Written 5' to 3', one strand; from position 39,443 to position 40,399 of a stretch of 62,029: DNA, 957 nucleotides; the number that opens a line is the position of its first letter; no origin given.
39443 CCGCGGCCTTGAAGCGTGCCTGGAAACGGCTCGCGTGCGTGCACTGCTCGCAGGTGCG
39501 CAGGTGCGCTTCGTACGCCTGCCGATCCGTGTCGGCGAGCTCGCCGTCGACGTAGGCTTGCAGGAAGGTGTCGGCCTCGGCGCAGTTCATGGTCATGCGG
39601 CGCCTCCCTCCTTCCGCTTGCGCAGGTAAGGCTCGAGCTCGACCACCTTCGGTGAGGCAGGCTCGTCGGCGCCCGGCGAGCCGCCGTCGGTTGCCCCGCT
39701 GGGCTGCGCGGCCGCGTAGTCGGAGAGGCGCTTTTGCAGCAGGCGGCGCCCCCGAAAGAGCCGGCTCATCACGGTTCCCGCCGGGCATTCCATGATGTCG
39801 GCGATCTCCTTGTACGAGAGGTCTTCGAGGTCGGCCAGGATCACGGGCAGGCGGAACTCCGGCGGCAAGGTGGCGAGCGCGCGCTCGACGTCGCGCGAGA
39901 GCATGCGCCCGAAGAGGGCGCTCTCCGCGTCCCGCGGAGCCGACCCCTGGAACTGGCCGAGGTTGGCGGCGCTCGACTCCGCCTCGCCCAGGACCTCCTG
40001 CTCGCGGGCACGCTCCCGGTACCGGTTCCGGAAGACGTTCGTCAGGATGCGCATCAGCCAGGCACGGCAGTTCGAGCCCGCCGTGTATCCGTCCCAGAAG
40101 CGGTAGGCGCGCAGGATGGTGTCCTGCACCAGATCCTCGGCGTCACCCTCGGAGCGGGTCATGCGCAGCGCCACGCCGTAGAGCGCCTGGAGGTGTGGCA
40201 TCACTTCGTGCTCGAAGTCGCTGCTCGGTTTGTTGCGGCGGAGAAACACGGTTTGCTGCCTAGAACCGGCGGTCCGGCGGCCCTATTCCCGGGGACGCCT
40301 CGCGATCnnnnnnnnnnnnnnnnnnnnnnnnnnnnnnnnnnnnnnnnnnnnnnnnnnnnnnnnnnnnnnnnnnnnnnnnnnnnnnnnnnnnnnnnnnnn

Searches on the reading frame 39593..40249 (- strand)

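Call 43: search_protein_families(library=pfam, proteins=[window:39593-40249:-])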
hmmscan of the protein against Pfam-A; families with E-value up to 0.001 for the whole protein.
window:39593-40249:- (218 aa): 4 families
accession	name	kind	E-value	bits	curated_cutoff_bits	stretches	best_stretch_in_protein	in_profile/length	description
PF04542.20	Sigma70_r2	-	1.1e-16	60.8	24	1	17-82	3-70/71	Sigma-70 region 2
PF08281.18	Sigma70_r4_2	-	4.8e-16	58.6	25.7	1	119-171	2-54/54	Sigma-70, region 4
PF04545.22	Sigma70_r4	-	2.1e-09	37.2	24.1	1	124-173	1-50/50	Sigma-70, region 4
PF22029.2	PhyR_sigma2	-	0.00081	19.8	27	0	27-69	12-54/55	Sigma2 domain of PhyR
